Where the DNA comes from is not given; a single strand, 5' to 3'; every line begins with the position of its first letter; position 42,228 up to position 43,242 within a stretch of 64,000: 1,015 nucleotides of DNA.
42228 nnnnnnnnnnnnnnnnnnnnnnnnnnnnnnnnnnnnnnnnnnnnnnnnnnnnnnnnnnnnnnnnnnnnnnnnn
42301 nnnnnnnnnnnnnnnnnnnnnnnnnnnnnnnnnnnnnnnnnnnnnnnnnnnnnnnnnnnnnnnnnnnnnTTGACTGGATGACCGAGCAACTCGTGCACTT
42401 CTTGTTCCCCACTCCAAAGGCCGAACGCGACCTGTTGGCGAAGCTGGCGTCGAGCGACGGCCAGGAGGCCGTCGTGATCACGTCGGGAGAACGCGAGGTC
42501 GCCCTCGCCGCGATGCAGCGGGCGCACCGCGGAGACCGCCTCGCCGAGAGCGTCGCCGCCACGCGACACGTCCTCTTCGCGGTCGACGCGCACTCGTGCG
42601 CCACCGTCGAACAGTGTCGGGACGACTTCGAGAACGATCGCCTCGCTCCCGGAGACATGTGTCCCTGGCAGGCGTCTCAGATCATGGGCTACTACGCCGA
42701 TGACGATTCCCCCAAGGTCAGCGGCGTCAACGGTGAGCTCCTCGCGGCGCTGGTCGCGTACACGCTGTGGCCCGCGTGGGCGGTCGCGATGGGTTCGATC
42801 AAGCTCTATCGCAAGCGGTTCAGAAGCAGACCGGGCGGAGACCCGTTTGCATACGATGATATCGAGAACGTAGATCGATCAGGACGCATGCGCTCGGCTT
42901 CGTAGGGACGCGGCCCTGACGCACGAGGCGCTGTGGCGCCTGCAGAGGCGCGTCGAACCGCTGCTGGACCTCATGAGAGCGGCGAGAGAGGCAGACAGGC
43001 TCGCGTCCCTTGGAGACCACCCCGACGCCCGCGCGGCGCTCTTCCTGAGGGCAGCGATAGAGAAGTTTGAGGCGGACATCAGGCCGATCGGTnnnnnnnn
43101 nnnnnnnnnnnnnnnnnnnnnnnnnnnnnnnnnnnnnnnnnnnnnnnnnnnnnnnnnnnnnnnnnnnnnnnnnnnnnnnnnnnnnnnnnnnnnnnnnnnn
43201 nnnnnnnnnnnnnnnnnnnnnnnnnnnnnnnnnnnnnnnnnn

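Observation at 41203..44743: Family-A DNA polymerase split into a UDG-exonuclease fusion ORF and a polymerase ORF by an interposed gene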

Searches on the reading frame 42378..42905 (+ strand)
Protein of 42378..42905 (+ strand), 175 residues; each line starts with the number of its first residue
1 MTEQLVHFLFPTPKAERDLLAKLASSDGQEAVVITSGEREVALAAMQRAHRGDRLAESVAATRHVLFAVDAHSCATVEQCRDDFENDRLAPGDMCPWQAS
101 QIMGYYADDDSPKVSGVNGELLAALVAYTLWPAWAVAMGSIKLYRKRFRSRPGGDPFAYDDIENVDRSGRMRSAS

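Call 3: search_protein_families(library=pfam, proteins=[window:42378-42905:+], max_evalue=0.1)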
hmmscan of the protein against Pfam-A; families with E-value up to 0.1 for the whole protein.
window:42378-42905:+ (175 aa): 0 families

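Call 4: search_protein_families(library=phrogs, proteins=[window:42378-42905:+], max_evalue=0.01)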
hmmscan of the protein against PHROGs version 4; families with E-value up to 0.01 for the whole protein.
window:42378-42905:+ (175 aa): 0 families

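Call 13: find_related_loci(query=window:42378-42905:+, collection=viral_contigs, flank=6000)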
Query window:42378-42905:+ (175 aa) in viral_contigs; peptide patterns used: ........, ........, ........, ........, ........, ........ (x = any residue, [..] = any of these).
6 stretches matched a pattern, but none encodes a relative of the query by tblastn (E <= 1e-3).

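Call 15: find_homologous_proteins(query=window:42378-42905:+, max_evalue=0.01)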
Query window:42378-42905:+ (175 aa): 1 proteins with E <= 0.01 among 895 candidates.
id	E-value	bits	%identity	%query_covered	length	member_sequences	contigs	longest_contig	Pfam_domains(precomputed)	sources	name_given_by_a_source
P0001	2.4e-112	390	100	100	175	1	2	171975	-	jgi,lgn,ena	jgi:hypothetical protein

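Call 34: find_encoding_contigs(protein=P0001, flank=3000, max_places=6)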
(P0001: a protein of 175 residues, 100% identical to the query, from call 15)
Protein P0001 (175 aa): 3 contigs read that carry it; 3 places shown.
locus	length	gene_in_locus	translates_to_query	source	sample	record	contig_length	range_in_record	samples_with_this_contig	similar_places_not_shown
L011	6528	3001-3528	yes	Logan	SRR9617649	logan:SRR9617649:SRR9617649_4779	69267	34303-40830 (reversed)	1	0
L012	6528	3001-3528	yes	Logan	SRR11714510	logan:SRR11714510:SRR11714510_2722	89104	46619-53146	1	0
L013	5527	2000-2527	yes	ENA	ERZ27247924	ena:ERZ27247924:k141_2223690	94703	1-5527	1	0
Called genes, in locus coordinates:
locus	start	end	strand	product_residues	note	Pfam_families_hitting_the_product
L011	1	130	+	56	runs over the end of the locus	-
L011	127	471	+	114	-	-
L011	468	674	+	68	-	-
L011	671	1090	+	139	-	PF19663:DUF6166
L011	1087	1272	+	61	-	-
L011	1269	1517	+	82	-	-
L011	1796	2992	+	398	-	PF03167:UDG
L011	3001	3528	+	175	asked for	-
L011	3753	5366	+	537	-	PF00476:DNA_pol_A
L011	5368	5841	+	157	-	-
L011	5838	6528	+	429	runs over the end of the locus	PF03796:DnaB_C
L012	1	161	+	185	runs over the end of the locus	-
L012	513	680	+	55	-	-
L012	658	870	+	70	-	-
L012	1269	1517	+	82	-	-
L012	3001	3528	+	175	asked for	-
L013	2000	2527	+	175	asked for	-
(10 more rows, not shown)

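Call 52: search_protein_representatives(protein=window:42378-42905:+)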
Query: 175 residues. Proteins with E-value up to 0.001 (for the whole library): 4; up to 1e-10: 2; up to 1e-30: 1. The best 4 are listed.
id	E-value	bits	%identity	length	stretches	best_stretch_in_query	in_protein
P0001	7.8e-113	390.2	100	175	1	1-175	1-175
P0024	5.7e-25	104.4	43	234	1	10-152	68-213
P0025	7.5e-05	38.9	28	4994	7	36-95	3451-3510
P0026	5.3e-04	36.1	31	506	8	68-101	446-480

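Call 55: find_encoding_contigs(protein=P0024, flank=6000, max_places=3)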
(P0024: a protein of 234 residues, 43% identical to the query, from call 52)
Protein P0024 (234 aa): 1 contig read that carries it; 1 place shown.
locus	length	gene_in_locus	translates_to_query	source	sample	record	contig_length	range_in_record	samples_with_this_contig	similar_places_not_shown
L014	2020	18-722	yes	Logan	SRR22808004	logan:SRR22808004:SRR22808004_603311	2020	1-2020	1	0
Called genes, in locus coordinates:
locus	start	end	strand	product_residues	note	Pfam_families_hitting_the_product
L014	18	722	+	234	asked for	-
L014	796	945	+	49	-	-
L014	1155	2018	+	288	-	?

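Call 72: search_solved_structures(query=window:42378-42905:+, max_evalue=10)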
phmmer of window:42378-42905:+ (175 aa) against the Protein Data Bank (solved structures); distinct sequences matched with E-value up to 10: 1.
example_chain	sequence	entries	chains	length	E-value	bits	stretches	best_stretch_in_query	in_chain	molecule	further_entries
9bh5_AM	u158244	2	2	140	0.28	14.3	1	37-82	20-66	Small ribosomal subunit protein eS12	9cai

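Call 86: predict_structure(alignment_id=A3)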
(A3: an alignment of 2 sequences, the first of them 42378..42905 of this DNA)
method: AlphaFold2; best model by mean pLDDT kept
length: 175 residues; sequences in the alignment: 2
mean_pLDDT: 41.9   pTM: 0.31
mean pLDDT of the five models: 41.9, 37.6, 36.2, 34.8, 32.9
residues with pLDDT >= 90: 0; 70-90: 0; 50-70: 38; < 50: 137
segments of 3 or more residues with pLDDT < 50: 1-11, 26-34, 49-73, 89-132, 138-175
pLDDT, mean of each block of 10 residues (from residue 1): 23 57 47 48 50 40 37 51 53 46 41 36 47 47 41 32 26 24
secondary structure, 60 per line:
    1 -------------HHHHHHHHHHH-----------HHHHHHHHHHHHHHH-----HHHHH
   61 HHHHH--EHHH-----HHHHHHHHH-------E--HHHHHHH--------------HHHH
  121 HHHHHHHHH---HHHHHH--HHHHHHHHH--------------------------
elements in order: H14-24 H36-50 H56-65 H77-85 H96-102 H117-129 H133-138 H141-149

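Call 99: search_protein_families(library=ncbifam, proteins=[window:42378-42905:+], max_evalue=0.1)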
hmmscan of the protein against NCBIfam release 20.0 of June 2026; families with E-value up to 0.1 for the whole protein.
window:42378-42905:+ (175 aa): 1 family
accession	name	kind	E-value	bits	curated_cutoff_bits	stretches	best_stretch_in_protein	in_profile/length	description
TIGR01092.1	P5CS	equivalog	0.099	10.8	796.75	0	25-79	42-93/715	delta l-pyrroline-5-carboxylate synthetase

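Call 100: search_protein_families(library=padloc, proteins=[window:42378-42905:+], max_evalue=0.1)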
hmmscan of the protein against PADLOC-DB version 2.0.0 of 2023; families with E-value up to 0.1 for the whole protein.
window:42378-42905:+ (175 aa): 0 families

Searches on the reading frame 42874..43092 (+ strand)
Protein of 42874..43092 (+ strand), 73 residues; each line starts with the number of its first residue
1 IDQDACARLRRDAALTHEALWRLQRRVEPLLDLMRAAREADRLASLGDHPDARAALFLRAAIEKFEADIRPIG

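Call 99: search_protein_families(library=ncbifam, proteins=[window:42874-43092:+], max_evalue=0.1)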
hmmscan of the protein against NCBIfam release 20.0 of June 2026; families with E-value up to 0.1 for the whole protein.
window:42874-43092:+ (73 aa): 1 family
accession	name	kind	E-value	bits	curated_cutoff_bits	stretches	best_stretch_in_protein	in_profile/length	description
NF053720.1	NsdA_fam_reg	subfamily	0.087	12.3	75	1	10-56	258-304/432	NsdA family TPR-like regulatory protein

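Call 100: search_protein_families(library=padloc, proteins=[window:42874-43092:+], max_evalue=0.1)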
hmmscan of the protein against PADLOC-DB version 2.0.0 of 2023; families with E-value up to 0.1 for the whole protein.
window:42874-43092:+ (73 aa): 0 families
